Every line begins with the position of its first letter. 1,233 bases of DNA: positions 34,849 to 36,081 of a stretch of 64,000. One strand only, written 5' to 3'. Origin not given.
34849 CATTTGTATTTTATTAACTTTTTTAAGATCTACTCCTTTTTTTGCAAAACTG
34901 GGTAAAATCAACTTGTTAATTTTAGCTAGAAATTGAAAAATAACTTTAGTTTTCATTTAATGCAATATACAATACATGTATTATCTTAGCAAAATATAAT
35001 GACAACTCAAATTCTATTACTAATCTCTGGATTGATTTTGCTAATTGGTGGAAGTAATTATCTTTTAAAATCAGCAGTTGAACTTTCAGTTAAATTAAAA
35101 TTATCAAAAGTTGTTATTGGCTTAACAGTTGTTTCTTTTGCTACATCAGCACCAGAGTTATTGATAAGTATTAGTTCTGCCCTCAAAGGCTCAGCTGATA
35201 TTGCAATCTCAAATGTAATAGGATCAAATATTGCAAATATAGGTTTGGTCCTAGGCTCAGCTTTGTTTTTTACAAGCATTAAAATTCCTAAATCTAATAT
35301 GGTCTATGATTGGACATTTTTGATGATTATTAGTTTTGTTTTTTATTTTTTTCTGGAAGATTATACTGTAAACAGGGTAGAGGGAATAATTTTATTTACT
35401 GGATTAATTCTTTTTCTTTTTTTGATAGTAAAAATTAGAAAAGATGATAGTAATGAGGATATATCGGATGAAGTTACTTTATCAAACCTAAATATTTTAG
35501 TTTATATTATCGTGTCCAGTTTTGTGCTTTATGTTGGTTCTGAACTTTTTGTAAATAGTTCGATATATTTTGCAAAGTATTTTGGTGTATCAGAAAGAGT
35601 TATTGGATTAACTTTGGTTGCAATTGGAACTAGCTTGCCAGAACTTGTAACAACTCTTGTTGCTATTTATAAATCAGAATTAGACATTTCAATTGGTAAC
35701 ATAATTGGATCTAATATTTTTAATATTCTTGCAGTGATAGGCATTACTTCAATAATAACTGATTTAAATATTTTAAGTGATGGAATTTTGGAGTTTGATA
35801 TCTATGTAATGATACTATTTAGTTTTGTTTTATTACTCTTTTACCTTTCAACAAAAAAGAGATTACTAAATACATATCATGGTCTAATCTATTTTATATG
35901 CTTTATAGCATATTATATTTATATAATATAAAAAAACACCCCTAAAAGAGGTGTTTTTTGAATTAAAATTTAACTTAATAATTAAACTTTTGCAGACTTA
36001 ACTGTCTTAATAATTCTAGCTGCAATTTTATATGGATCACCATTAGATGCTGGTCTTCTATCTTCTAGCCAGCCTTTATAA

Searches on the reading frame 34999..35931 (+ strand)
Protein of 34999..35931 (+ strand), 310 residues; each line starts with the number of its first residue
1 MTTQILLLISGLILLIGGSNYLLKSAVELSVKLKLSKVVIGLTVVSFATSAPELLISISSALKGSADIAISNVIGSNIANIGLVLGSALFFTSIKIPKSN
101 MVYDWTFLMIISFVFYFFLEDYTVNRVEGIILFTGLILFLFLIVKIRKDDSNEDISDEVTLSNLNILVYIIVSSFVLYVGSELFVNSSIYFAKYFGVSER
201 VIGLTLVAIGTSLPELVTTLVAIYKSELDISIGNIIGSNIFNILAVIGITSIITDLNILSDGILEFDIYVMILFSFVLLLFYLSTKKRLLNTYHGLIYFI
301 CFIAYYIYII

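Call 71: search_protein_families(library=pfam, proteins=[window:34999-35931:+], max_evalue=0.001)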
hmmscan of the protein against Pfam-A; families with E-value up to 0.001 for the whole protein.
window:34999-35931:+ (310 aa): 1 family
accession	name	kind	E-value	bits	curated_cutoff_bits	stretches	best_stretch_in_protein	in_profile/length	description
PF01699.29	Na_Ca_ex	-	2.7e-61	206.4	24.9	2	5-144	3-150/151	Sodium/calcium exchanger protein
